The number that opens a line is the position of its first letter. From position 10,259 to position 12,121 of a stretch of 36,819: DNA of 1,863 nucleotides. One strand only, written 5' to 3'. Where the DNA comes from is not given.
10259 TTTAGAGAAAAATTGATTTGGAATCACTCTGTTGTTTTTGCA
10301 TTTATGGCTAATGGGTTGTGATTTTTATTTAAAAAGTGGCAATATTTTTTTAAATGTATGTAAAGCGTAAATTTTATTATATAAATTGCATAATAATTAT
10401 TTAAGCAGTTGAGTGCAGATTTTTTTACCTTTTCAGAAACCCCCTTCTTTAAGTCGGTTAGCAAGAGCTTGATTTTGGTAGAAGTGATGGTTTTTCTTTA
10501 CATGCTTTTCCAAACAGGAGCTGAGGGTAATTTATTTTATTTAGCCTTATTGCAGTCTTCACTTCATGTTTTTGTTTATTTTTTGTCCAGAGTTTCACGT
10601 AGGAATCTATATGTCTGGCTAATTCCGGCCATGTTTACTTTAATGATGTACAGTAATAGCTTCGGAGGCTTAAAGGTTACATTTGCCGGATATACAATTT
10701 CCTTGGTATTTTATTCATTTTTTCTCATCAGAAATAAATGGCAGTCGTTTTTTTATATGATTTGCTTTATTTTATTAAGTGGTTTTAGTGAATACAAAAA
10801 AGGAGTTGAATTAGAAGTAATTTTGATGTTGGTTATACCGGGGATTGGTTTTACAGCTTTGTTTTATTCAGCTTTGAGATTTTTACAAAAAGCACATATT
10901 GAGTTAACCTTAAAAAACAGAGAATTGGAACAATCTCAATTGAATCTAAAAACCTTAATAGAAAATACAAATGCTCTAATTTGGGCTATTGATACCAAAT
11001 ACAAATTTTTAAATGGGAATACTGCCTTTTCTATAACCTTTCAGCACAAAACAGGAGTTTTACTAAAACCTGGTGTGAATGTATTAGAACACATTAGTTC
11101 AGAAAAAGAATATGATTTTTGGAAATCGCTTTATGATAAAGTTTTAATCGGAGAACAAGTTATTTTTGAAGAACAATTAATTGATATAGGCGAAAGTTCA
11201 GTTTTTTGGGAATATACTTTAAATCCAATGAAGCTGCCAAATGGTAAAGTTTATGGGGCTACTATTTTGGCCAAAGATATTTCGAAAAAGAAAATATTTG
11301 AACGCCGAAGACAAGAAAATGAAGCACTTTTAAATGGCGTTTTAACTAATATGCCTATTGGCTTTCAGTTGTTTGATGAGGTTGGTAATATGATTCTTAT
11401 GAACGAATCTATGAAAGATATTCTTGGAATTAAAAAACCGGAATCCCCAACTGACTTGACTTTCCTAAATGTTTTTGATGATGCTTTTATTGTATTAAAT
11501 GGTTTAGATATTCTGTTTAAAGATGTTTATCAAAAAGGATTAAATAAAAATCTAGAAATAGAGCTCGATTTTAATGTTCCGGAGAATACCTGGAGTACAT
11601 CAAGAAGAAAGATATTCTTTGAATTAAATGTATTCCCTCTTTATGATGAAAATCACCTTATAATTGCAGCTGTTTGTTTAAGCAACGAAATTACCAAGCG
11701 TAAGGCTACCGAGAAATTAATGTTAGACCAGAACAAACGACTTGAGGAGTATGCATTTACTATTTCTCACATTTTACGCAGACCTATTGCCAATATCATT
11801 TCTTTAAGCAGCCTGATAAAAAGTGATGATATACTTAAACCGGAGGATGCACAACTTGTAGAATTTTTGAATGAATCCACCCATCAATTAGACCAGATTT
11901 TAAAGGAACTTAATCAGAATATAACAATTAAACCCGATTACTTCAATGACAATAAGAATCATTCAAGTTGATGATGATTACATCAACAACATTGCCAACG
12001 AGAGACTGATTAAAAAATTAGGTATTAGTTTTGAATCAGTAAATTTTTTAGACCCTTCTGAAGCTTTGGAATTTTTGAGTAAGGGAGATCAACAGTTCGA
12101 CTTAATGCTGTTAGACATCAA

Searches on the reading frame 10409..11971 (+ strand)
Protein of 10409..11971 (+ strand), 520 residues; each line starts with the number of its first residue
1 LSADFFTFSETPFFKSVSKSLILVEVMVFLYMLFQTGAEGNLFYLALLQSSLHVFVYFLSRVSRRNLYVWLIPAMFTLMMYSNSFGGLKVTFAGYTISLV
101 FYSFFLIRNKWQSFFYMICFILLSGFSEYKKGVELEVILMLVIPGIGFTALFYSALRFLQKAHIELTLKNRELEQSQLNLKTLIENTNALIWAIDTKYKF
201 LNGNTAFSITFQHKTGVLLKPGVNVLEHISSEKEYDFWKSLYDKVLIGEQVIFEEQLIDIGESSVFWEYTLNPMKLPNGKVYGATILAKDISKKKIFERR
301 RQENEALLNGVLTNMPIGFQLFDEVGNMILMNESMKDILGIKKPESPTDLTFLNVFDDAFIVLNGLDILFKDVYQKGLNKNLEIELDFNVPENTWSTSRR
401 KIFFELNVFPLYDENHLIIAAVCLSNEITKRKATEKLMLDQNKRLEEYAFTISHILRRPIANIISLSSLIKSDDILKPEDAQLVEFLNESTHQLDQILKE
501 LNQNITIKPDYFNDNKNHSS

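Call 67: search_protein_families(library=pfam, proteins=[window:10409-11971:+], max_evalue=0.00001)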
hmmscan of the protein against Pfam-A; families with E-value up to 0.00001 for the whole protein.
window:10409-11971:+ (520 aa): 1 family
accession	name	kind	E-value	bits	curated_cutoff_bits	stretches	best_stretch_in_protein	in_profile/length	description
PF08448.16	PAS_4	-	3.3e-08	34.2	23.1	0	187-293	4-107/110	PAS fold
